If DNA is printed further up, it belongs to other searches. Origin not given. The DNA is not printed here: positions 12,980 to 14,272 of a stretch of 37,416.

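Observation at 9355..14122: Bacillosamine/AATGal-type initiation triad with an ATP-grasp ligase in place of the usual acetyltransferase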

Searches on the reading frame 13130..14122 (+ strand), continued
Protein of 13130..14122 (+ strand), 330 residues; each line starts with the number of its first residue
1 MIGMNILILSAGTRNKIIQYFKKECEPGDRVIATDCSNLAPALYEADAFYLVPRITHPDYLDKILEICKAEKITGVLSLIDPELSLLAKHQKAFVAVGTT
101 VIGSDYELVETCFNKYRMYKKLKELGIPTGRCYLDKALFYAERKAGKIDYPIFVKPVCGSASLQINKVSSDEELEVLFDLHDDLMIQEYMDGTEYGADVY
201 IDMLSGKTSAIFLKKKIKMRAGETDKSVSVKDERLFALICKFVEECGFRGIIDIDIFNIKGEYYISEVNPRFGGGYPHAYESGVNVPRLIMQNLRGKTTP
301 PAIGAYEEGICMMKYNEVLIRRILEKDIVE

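Call 47: search_protein_families(library=pfam, proteins=[L113:791-2050:+, L113:2063-3091:+, L113:3227-3838:+, L113:7749-9122:+, L113:9123-10220:+, L113:10217-10759:+, L113:10777-11685:+, L113:11496-12722:+, L113:12727-13926:+, L113:13930-14625:+], max_evalue=0.0001)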
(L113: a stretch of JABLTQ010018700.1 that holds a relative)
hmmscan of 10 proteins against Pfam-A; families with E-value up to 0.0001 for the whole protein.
L113:791-2050:+ (419 aa): 1 family
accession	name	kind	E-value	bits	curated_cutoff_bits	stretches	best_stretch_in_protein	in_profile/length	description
PF00155.27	Aminotran_1_2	-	8.3e-33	114.5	19.7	1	67-405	13-356/361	Aminotransferase class I and II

L113:2063-3091:+ (342 aa): 1 family
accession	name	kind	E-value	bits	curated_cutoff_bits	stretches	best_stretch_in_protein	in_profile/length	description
PF03601.19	Cons_hypoth698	-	4.1e-78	262.8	24.5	1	9-320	1-303/304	Conserved hypothetical protein 698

L113:3227-3838:+ (203 aa): 0 families

L113:7749-9122:+ (457 aa): 1 family
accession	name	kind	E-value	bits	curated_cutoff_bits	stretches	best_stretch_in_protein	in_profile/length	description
PF14897.12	EpsG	-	1.5e-41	143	30.1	1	125-437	3-315/326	EpsG family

L113:9123-10220:+ (365 aa): 5 families
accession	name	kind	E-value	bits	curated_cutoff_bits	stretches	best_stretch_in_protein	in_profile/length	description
PF00534.26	Glycos_transf_1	-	5.5e-30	104.6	26.4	1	183-326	4-151/172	Glycosyl transferases group 1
PF13692.12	Glyco_trans_1_4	-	7.5e-30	104.5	27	1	195-328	3-137/142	Glycosyl transferases group 1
PF13439.12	Glyco_transf_4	-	8.6e-11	42.6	28.5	1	17-172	2-169/170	Glycosyltransferase Family 4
PF13579.12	Glyco_trans_4_4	-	1.1e-09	39.3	29.7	1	17-154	1-140/158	Glycosyl transferase 4-like domain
PF20706.3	GT4-conflict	-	1.4e-05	24.7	26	1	199-299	203-313/385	Family 4 Glycosyltransferase in conflict systems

L113:10217-10759:+ (180 aa): 2 families
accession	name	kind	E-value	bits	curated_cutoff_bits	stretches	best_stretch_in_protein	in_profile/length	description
PF00132.30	Hexapep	-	2.4e-11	43.2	27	1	80-114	2-36/36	Bacterial transferase hexapeptide (six repeats)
PF14602.12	Hexapep_2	-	5.4e-11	42.5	27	1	80-113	2-33/34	Hexapeptide repeat of succinyl-transferase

L113:10777-11685:+ (302 aa): 1 family
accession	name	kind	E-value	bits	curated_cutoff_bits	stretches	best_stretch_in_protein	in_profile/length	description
PF00535.33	Glycos_transf_2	-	1.1e-26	94.2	23.3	1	5-119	1-114/168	Glycosyl transferase family 2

L113:11496-12722:+ (408 aa): 3 families
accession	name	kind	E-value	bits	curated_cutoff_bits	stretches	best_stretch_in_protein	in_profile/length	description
PF00535.33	Glycos_transf_2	-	2.9e-32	112.4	23.3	1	62-186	2-123/168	Glycosyl transferase family 2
PF10111.15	Glyco_tranf_2_2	-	1.2e-09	38.5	27.3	1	62-165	2-105/276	Glycosyltransferase like family 2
PF13641.12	Glyco_tranf_2_3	-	5.2e-09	36.9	27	1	58-272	2-206/230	Glycosyltransferase like family 2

L113:12727-13926:+ (399 aa): 2 families
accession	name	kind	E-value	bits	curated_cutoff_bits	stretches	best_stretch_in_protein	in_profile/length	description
PF00534.26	Glycos_transf_1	-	8.5e-23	81.2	26.4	1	225-381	11-171/172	Glycosyl transferases group 1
PF13692.12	Glyco_trans_1_4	-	1.9e-21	77.2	27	1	231-368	3-142/142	Glycosyl transferases group 1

L113:13930-14625:+ (231 aa): 3 families
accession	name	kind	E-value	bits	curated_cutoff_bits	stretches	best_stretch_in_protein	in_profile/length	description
PF04488.21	Gly_transf_sug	-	2.1e-16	60.8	23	1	17-98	1-90/93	Glycosyltransferase sugar-binding region containing DXD motif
PF05704.18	Caps_synth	-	4.9e-15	56.1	24.5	1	3-110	47-159/278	Capsular polysaccharide synthesis protein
PF12919.13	TcdA_TcdB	-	1.6e-08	34.6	23.6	0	61-85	170-194/382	TcdA/TcdB catalytic glycosyltransferase domain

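Call 48: find_encoding_contigs(protein=P0407, flank=10000, max_places=1)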
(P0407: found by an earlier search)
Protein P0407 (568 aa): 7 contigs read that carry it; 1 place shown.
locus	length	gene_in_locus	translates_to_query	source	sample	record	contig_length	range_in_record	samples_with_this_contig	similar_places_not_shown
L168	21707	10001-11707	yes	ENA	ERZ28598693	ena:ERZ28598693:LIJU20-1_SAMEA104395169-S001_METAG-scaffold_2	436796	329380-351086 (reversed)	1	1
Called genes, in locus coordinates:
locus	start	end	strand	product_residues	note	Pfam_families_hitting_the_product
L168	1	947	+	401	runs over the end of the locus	PF00534:Glycos_transf_1, PF13692:Glyco_trans_1_4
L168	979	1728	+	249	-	PF05704:Caps_synth, PF04488:Gly_transf_sug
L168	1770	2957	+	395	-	PF14897:EpsG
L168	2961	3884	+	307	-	PF00535:Glycos_transf_2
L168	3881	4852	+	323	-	-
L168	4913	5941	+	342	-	PF13439:Glyco_transf_4, PF13579:Glyco_trans_4_4, PF00534:Glycos_transf_1, PF13692:Glyco_trans_1_4, PF13524:Glyco_trans_1_2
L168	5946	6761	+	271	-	PF00535:Glycos_transf_2, PF10111:Glyco_tranf_2_2 (weak), PF13641:Glyco_tranf_2_3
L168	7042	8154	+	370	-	PF13439:Glyco_transf_4, PF13579:Glyco_trans_4_4, PF20706:GT4-conflict (weak), PF00534:Glycos_transf_1, PF13692:Glyco_trans_1_4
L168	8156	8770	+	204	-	PF02397:Bac_transf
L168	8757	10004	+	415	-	PF00278:Orn_DAP_Arg_deC, PF02784:Orn_Arg_deC_N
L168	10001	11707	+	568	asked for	PF21360:PylC-like_N, PF02655:ATP-grasp_3, PF13535:ATP-grasp_4, PF15632:ATPgrasp_Ter, PF17836:PglD_N, PF00132:Hexapep (faint)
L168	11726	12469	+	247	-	PF00106:adh_short, PF01370:Epimerase, PF08659:KR, PF13561:adh_short_C2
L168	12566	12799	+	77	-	-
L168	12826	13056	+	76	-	PF00550:PP-binding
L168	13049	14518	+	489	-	PF00501:AMP-binding, PF13193:AMP-binding_C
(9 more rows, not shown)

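Call 49: find_encoding_contigs(protein=P0391, flank=10000, max_places=1)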
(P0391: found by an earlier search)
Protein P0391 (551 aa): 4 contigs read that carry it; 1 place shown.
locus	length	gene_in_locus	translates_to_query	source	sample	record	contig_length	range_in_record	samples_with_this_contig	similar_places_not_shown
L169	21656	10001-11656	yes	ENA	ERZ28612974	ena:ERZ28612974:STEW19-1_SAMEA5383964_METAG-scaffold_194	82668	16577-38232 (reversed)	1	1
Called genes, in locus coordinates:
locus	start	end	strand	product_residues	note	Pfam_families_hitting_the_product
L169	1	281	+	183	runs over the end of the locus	PF00132:Hexapep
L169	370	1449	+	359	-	PF00535:Glycos_transf_2, PF10111:Glyco_tranf_2_2 (weak), PF13641:Glyco_tranf_2_3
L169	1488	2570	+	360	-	PF00535:Glycos_transf_2, PF10111:Glyco_tranf_2_2, PF13641:Glyco_tranf_2_3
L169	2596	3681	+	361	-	PF00535:Glycos_transf_2, PF10111:Glyco_tranf_2_2 (weak), PF13641:Glyco_tranf_2_3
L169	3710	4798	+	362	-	PF00535:Glycos_transf_2, PF10111:Glyco_tranf_2_2, PF13641:Glyco_tranf_2_3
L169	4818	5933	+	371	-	PF00535:Glycos_transf_2, PF10111:Glyco_tranf_2_2, PF13641:Glyco_tranf_2_3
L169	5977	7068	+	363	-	PF13439:Glyco_transf_4, PF13477:Glyco_trans_4_2 (weak), PF13579:Glyco_trans_4_4, PF00534:Glycos_transf_1, PF13692:Glyco_trans_1_4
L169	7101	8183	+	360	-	PF13439:Glyco_transf_4, PF13579:Glyco_trans_4_4, PF00534:Glycos_transf_1, PF13692:Glyco_trans_1_4, PF13524:Glyco_trans_1_2 (weak), PF20706:GT4-conflict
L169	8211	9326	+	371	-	PF13477:Glyco_trans_4_2, PF13439:Glyco_transf_4, PF13579:Glyco_trans_4_4, PF20706:GT4-conflict, PF00534:Glycos_transf_1, PF13692:Glyco_trans_1_4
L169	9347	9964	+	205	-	PF02397:Bac_transf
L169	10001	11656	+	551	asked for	PF21360:PylC-like_N, PF02655:ATP-grasp_3, PF07478:Dala_Dala_lig_C (weak), PF15632:ATPgrasp_Ter (weak), PF17836:PglD_N, PF00132:Hexapep (faint)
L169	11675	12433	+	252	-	PF00106:adh_short, PF01370:Epimerase (weak), PF08659:KR, PF13561:adh_short_C2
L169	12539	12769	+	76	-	-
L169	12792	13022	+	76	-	PF00550:PP-binding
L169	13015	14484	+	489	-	PF00501:AMP-binding, PF13193:AMP-binding_C (weak)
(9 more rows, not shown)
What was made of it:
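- PGT-[decarboxylase]-ligase::PglD in Bacteroidales (calls 48, 49).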

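Call 51: search_protein_families(library=pfam, proteins=[P0265, P0003, P0328, P0342, P0344, P0352, P0388, L107:1860-2321:+, L008:11437-12858:+], max_evalue=0.0001)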
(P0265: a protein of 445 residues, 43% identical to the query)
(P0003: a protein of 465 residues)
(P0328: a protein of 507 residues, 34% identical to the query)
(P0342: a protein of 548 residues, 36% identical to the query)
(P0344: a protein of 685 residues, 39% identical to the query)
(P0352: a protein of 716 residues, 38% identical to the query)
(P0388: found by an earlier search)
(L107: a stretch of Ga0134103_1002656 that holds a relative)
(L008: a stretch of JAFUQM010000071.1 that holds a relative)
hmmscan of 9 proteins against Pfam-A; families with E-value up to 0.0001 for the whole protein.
P0265 (445 aa): 4 families
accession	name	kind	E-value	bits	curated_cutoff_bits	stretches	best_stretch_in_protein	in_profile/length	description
PF21360.3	PylC-like_N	-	5.2e-29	100.7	27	1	77-170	2-94/96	PylC-like, N-terminal domain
PF02655.19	ATP-grasp_3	-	1.7e-11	44.9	23.2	1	182-345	1-159/160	ATP-grasp domain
PF15632.11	ATPgrasp_Ter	-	8.1e-09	35.8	29.1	1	254-368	4-111/131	ATP-grasp in the biosynthetic pathway with Ter operon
PF07478.18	Dala_Dala_lig_C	-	9.3e-06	25.7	24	0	215-345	32-178/204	D-ala D-ala ligase C-terminus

P0003 (465 aa): 5 families
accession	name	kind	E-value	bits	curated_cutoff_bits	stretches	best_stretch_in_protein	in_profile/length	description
PF21360.3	PylC-like_N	-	1.7e-39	134.3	27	1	25-120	1-95/96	PylC-like, N-terminal domain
PF02655.19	ATP-grasp_3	-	2.7e-18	67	23.2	1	181-373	4-159/160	ATP-grasp domain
PF15632.11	ATPgrasp_Ter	-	8.4e-17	61.6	29.1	1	382-452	54-123/131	ATP-grasp in the biosynthetic pathway with Ter operon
PF07478.18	Dala_Dala_lig_C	-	2.3e-07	30.9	24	0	200-266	22-91/204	D-ala D-ala ligase C-terminus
PF02222.28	ATP-grasp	-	5.3e-05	23.4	27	0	334-370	126-162/179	ATP-grasp domain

P0328 (507 aa): 6 families
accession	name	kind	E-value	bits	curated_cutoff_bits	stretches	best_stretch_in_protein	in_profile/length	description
PF21360.3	PylC-like_N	-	2.7e-27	95.2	27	1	3-97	1-94/96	PylC-like, N-terminal domain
PF15632.11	ATPgrasp_Ter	-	6.2e-14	52.3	29.1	1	179-293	3-111/131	ATP-grasp in the biosynthetic pathway with Ter operon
PF02655.19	ATP-grasp_3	-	1.7e-12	48.1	23.2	1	110-270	2-159/160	ATP-grasp domain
PF00583.31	Acetyltransf_1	-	4.1e-09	37.2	20.7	1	371-485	14-116/116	Acetyltransferase (GNAT) family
PF13508.13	Acetyltransf_7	-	1.5e-08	35.3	27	1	392-486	5-83/84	Acetyltransferase (GNAT) domain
PF13535.11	ATP-grasp_4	-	1.4e-05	25.2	27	0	147-177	3-33/160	ATP-grasp domain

P0342 (548 aa): 6 families
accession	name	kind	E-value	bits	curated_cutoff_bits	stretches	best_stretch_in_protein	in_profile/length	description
PF21360.3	PylC-like_N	-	3.1e-27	95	27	1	3-97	1-96/96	PylC-like, N-terminal domain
PF15632.11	ATPgrasp_Ter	-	1.4e-12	48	29.1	1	195-309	4-112/131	ATP-grasp in the biosynthetic pathway with Ter operon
PF02655.19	ATP-grasp_3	-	6.4e-12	46.3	23.2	1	108-285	2-159/160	ATP-grasp domain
PF00132.30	Hexapep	-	8.7e-11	41.5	27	0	493-524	3-34/36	Bacterial transferase hexapeptide (six repeats)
PF13535.11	ATP-grasp_4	-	2e-07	31.2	27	1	144-285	3-155/160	ATP-grasp domain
PF17836.7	PglD_N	-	7.9e-07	30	23.4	1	338-418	2-78/78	PglD N-terminal domain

P0344 (685 aa): 7 families
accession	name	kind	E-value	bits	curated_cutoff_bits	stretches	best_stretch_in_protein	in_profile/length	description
PF21360.3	PylC-like_N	-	1e-24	86.9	27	1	3-99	1-96/96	PylC-like, N-terminal domain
PF02655.19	ATP-grasp_3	-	3.9e-14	53.5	23.2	1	111-288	3-159/160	ATP-grasp domain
PF13535.11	ATP-grasp_4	-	8.7e-11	42.1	27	1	146-288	2-155/160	ATP-grasp domain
PF15632.11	ATPgrasp_Ter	-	4.7e-10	39.8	29.1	1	198-313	4-113/131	ATP-grasp in the biosynthetic pathway with Ter operon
PF02388.22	FemAB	-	9.7e-10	38.3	24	1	575-646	306-379/406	FemAB family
PF07478.18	Dala_Dala_lig_C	-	1.6e-06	28.2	24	0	138-284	28-174/204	D-ala D-ala ligase C-terminus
PF08443.16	RimK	-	1.5e-05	25.1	21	0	110-308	2-188/188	RimK-like ATP-grasp domain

P0352 (716 aa): 10 families
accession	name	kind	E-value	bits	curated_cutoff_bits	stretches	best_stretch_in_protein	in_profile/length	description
PF00534.26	Glycos_transf_1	-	3e-38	131.5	26.4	1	523-687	4-171/172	Glycosyl transferases group 1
PF13692.12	Glyco_trans_1_4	-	4.3e-31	108.5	27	1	535-674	2-142/142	Glycosyl transferases group 1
PF21360.3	PylC-like_N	-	2.7e-28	98.4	27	1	3-98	1-95/96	PylC-like, N-terminal domain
PF13477.12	Glyco_trans_4_2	-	3.9e-17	63.2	23.4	1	339-483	1-139/139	Glycosyl transferase 4-like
PF13439.12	Glyco_transf_4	-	8.7e-16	58.8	28.5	1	360-507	14-166/170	Glycosyltransferase Family 4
PF13579.12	Glyco_trans_4_4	-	1.2e-14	55.4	29.7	1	361-503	14-156/158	Glycosyl transferase 4-like domain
PF02655.19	ATP-grasp_3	-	1.8e-12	48.1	23.2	1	109-288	1-159/160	ATP-grasp domain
PF15632.11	ATPgrasp_Ter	-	3.7e-11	43.4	29.1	1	199-325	5-124/131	ATP-grasp in the biosynthetic pathway with Ter operon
PF13535.11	ATP-grasp_4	-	7.9e-09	35.8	27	1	146-240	2-97/160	ATP-grasp domain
PF13524.12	Glyco_trans_1_2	-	4.6e-05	23.8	25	1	600-701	38-142/144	Glycosyl transferase-like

P0388 (729 aa): 4 families
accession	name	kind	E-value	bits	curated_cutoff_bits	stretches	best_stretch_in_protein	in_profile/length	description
PF21360.3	PylC-like_N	-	2.4e-26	92.1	27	1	403-498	2-96/96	PylC-like, N-terminal domain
PF02784.22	Orn_Arg_deC_N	-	4.5e-24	85.6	23.4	1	26-256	11-244/247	Pyridoxal-dependent decarboxylase, pyridoxal binding domain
PF02655.19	ATP-grasp_3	-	8.1e-11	42.7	23.2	1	510-671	3-159/160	ATP-grasp domain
PF15632.11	ATPgrasp_Ter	-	7.6e-05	22.9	29.1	0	580-692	4-109/131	ATP-grasp in the biosynthetic pathway with Ter operon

L107:1860-2321:+ (154 aa): 4 families
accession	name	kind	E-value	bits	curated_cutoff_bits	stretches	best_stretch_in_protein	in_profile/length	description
PF13302.13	Acetyltransf_3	-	1.4e-17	65.1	25.4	1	3-136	3-137/138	Acetyltransferase (GNAT) domain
PF00583.31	Acetyltransf_1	-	2e-12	47.8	20.7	1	36-136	23-116/116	Acetyltransferase (GNAT) family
PF13420.13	Acetyltransf_4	-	1.7e-06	28.5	24.3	1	52-154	49-152/155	Acetyltransferase (GNAT) domain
PF13523.12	Acetyltransf_8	-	4.3e-06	26.9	27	1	9-140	3-141/145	Acetyltransferase (GNAT) domain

L008:11437-12858:+ (473 aa): 0 families
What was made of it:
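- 14119..15207 (+): GT4 glycosyltransferase (Glyco_trans_4_2 N-domain), translationally coupled to the ligase. Probably the second-step transferase acting on the primed lipid. A relative exists as an ATP-grasp::GT4 fusion, P0352 (call 51).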

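Call 66: predict_structure(alignment_id=A2)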
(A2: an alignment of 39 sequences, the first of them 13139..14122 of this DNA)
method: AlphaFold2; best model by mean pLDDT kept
length: 327 residues; sequences in the alignment: 39
mean_pLDDT: 95.2   pTM: 0.91
mean pLDDT of the five models: 95.2, 95.1, 94.6, 94.3, 94.1
residues with pLDDT >= 90: 299; 70-90: 22; 50-70: 6; < 50: 0
segments of 3 or more residues with pLDDT < 50: none
pLDDT, mean of each block of 10 residues (from residue 1): 97 97 98 95 97 97 99 96 98 98 97 97 97 97 96 79 90 92 95 98 98 88 96 98 97 97 96 96 98 97 97 90 80
secondary structure, 60 per line:
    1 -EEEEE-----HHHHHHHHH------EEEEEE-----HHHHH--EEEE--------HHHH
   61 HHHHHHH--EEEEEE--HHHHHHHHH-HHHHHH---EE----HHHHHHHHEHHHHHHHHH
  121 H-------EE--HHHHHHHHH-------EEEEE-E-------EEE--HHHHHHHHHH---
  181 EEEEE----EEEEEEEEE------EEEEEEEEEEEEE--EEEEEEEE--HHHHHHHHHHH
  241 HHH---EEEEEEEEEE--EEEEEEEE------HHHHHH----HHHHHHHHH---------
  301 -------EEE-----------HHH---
elements in order: E2-6 H12-20 E27-32 H38-42 E45-48 H57-67 E70-75 H78-86 H88-93 H103-110 H112-121 H133-141 E149-153 E163-165 H168-177 E181-185 E190-198 E205-217 E220-227 H230-243 E247-256 E259-266 H273-278 H283-291 E308-310
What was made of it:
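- The model is confident, pLDDT 95 (call 66).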

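Call 68: fold_search(model_id=the predicted structure, library=pdb)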
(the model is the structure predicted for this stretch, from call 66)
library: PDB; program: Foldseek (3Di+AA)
matches with E <= 10: 1515; with E <= 0.001: 570
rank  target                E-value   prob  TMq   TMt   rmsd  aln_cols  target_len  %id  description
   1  2pn1                  1.0e-39  1.00  0.88  0.94   1.0       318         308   43  Crystal structure of carbamoylphosphate synthase large subunit (split gene in MJ) (ZP_00538348.1) from Exiguobacterium s (released 2007-05-08)
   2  7wtb_B                1.3e-17  1.00  0.72  0.23   4.4       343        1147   17  Cryo-EM structure of human pyruvate carboxylase with acetyl-CoA (released 2022-11-09)
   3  2v58_B                1.4e-17  1.00  0.69  0.53   4.5       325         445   14  CRYSTAL STRUCTURE OF BIOTIN CARBOXYLASE FROM E.COLI IN COMPLEX WITH POTENT INHIBITOR 1 (released 2009-01-13)
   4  7zz8_B                1.4e-17  1.00  0.69  0.24   4.5       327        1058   16  Cryo-EM structure of Lactococcus lactis pyruvate carboxylase with acetyl-CoA and cyclic di-AMP (released 2022-10-12)
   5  7zyy_A                1.4e-17  1.00  0.70  0.24   4.4       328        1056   16  Cryo-EM structure of Lactococcus lactis pyruvate carboxylase with acetyl-CoA (released 2022-10-12)
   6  5vyz_A                2.2e-17  1.00  0.73  0.23   4.5       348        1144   15  Crystal structure of Lactococcus lactis pyruvate carboxylase in complex with cyclic-di-AMP (released 2017-08-16)
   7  7zz3_C                2.2e-17  1.00  0.70  0.24   4.4       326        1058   16  Cryo-EM structure of "BC react" conformation of Lactococcus lactis pyruvate carboxylase with acetyl-CoA (released 2022-10-12)
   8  4ffl                  3.3e-17  1.00  0.69  0.64   3.4       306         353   19  PylC in complex with L-lysine (released 2012-09-19)
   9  8hz4_D                3.5e-17  1.00  0.63  0.49   5.4       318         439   18  The tetrameric structure of biotin carboxylase from Chloroflexus aurantiacus in complex with bicarbonate (released 2024-01-10)
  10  2vpq_A                4.5e-17  1.00  0.74  0.56   4.1       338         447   17  Crystal structure of biotin carboxylase from S. aureus complexed with AMPPNP (released 2008-09-09)
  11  7zz3_A                4.5e-17  1.00  0.70  0.22   4.5       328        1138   16  Cryo-EM structure of "BC react" conformation of Lactococcus lactis pyruvate carboxylase with acetyl-CoA (released 2022-10-12)
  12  2dzd_B                4.8e-17  1.00  0.58  0.44   6.1       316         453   17  Crystal structure of the biotin carboxylase domain of pyruvate carboxylase (released 2007-09-25)
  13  2dzd_A                5.1e-17  1.00  0.67  0.50   5.8       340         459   18  Crystal structure of the biotin carboxylase domain of pyruvate carboxylase (released 2007-09-25)
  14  3hb9_C                5.7e-17  1.00  0.70  0.24   9.7       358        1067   17  Crystal Structure of S. aureus Pyruvate Carboxylase A610T Mutant (released 2009-06-30)
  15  3rv3_A                6.1e-17  1.00  0.74  0.56   4.3       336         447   14  Crystal structure of E.coli biotin carboxylase in complex with two ADP and one Mg ion (released 2011-05-18)
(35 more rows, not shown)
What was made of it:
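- Closest known: ATP-grasp N-acylating ligases such as PurT. Same: These are among the next-best structural matches, TM about 0.6-0.75 (call 68).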
